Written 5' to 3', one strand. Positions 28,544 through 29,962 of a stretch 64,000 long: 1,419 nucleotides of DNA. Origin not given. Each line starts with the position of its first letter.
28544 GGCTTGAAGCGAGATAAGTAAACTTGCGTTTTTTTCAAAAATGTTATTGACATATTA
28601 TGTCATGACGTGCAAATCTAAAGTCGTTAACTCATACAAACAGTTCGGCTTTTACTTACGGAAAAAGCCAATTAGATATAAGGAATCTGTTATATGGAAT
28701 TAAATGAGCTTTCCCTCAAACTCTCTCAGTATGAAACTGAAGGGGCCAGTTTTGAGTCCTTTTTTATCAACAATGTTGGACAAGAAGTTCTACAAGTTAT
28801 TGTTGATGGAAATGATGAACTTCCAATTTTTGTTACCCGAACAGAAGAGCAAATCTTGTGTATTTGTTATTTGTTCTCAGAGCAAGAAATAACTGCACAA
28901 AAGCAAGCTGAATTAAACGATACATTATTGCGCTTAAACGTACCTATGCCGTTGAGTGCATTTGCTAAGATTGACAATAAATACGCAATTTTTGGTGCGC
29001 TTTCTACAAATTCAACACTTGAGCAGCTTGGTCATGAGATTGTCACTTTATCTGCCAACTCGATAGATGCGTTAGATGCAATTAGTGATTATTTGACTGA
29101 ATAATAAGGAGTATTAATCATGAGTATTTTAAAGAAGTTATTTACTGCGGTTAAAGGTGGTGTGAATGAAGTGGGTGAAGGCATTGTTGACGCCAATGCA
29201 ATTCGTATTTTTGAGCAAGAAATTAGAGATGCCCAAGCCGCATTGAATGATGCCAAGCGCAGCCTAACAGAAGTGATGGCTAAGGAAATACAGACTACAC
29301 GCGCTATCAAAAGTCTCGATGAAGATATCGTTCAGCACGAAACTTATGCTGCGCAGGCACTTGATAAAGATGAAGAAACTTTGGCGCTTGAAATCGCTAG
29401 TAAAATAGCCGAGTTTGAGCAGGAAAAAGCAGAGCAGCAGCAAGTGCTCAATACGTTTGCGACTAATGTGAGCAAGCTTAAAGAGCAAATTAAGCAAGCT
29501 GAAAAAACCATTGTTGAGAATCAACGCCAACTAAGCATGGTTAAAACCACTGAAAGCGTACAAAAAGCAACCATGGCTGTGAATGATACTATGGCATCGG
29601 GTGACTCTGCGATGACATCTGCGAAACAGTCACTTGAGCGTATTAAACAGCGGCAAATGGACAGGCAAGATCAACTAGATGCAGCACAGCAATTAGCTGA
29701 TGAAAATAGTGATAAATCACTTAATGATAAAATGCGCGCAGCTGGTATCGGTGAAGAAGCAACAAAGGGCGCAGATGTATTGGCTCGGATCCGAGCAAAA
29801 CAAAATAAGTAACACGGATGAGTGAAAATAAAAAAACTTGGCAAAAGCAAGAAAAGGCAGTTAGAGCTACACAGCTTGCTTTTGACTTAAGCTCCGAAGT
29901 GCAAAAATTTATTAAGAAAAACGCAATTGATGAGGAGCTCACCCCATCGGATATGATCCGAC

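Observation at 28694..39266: Six-gene co-oriented cluster: YjfI-like, PspA/IM30, small protein, NfeD-like, flotillin, giant AAA+ protein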

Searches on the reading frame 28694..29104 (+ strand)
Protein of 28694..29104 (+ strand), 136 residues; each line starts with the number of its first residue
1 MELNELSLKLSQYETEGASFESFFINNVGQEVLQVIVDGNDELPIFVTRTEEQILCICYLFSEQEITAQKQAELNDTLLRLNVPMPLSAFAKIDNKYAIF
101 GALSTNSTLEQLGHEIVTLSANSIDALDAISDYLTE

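Call 3: search_protein_families(library=pfam, proteins=[window:28694-29104:+], max_evalue=0.01)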
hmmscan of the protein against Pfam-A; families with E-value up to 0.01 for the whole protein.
window:28694-29104:+ (136 aa): 1 family
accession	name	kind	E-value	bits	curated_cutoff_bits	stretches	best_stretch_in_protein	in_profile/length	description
PF09938.14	DUF2170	-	7.4e-36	123.4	27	1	2-134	3-137/137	Uncharacterized protein conserved in bacteria (DUF2170)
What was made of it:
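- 28694..29104 (+): O1: DUF2170 / YjfI / BacA-family protein (CesT/Tir-like chaperone fold), 136 aa, cytoplasmic. Pfam DUF2170, E = 7e-36 (call 3).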

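Call 5: search_protein_families(library=ncbifam, proteins=[window:28694-29104:+], max_evalue=0.01)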
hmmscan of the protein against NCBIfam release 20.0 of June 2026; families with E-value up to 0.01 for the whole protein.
window:28694-29104:+ (136 aa): 1 family
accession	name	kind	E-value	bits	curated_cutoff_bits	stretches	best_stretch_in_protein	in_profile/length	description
NF050185.1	BflmRegBacAPseudo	equivalog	2.5e-16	59.7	300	1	30-135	95-203/206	biofilm formation regulator BacA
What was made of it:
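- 28694..29104 (+): NCBIfam BacA model scores 59.7 bits, below the 300-bit equivalog cut-off (call 5).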

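Call 6: search_protein_families(library=padloc, proteins=[window:28694-29104:+], max_evalue=0.01)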
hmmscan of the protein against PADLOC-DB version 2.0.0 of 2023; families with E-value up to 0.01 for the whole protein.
window:28694-29104:+ (136 aa): 0 families

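Call 24: search_solved_structures(query=window:28694-29104:+, max_evalue=0.01, show_alignments=1)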
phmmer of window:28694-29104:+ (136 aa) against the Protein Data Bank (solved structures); distinct sequences matched with E-value up to 0.01: 1.
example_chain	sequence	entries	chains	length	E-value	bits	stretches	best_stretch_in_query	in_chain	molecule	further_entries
8q8o_A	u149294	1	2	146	1.8e-09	41.2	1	30-134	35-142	DUF2170 family protein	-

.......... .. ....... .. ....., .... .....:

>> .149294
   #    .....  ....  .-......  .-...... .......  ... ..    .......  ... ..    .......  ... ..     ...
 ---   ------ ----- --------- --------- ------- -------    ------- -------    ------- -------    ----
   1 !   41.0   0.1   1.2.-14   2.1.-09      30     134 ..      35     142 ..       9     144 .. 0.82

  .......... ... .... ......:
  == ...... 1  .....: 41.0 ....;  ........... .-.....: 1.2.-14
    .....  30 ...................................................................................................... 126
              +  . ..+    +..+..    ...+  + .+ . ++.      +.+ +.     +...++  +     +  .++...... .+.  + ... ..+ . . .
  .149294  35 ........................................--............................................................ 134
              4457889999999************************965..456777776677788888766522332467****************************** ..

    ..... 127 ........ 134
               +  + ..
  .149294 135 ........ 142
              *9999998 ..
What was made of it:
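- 28694..29104 (+): PDB 8q8o 'DUF2170 family protein', E = 1.8e-9 (call 24).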

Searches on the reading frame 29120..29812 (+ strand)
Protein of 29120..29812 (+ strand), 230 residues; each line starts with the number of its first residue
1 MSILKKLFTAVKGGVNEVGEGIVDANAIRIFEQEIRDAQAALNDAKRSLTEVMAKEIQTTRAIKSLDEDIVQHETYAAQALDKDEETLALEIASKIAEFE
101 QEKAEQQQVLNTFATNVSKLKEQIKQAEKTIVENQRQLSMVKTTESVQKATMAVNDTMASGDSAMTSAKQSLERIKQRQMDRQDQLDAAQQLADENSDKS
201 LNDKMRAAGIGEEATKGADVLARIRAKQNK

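Call 3: search_protein_families(library=pfam, proteins=[window:29120-29812:+], max_evalue=0.01)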
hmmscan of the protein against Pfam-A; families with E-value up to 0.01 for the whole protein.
window:29120-29812:+ (230 aa): 2 families
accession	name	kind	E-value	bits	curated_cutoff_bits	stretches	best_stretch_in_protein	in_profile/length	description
PF04012.17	PspA_IM30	-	9.3e-41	140.3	33.9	1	2-230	1-220/220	PspA/IM30 family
PF24471.1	KH_DEAH11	-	0.0065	16.5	27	0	108-159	17-68/70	DEAH11-like, KH-domain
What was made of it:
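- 29120..29812 (+): O2: PspA/IM30 (YjfJ / BacB-type), 230 aa, a membrane-binding polymer of the ESCRT-III superfamily. Pfam PspA_IM30, E = 9e-41 (call 3).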

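Call 5: search_protein_families(library=ncbifam, proteins=[window:29120-29812:+], max_evalue=0.01)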
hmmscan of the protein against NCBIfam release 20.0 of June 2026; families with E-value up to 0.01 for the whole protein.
window:29120-29812:+ (230 aa): 2 families
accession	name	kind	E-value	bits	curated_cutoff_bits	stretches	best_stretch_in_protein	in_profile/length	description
TIGR02168.1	SMC_prok_B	equivalog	0.0008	17.2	567.35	1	26-198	295-470/1181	chromosome segregation protein SMC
TIGR02169.1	SMC_prok_A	equivalog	0.0044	14.7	729.4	1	28-199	166-338/1165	chromosome segregation protein SMC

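Call 6: search_protein_families(library=padloc, proteins=[window:29120-29812:+], max_evalue=0.01)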
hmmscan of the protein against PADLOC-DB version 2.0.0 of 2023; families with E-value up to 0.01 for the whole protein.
window:29120-29812:+ (230 aa): 5 families
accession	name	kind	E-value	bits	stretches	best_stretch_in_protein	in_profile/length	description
PDLC03865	LmuB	-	7.1e-05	19.2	1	27-201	574-742/1007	-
PDLC00551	JetC2|JetC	-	0.00089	15.2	1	30-198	810-977/1365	DUF3584 domain; MukB-like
PDLC00513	JetC1|JetC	-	0.0015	14.6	1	26-207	641-818/1140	DUF3584 domain; MukB-like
PDLC02740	PbeC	-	0.0049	13.7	1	33-227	316-503/648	PbeC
PDLC00580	JetC3|JetC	-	0.0096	12.2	0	32-185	304-460/1068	DUF3584 domain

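Call 28: search_solved_structures(query=window:29120-29812:+, max_evalue=0.01)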
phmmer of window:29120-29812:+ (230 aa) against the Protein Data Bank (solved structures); distinct sequences matched with E-value up to 0.01: 1.
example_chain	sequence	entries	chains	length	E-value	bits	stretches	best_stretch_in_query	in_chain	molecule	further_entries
7o3w_D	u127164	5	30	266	0.0091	19.4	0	9-213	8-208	Protein sll0617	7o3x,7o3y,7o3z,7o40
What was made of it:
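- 29120..29812 (+): Weak match to the Synechocystis protein sll0617 in PDB entry 7o3w (call 28).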
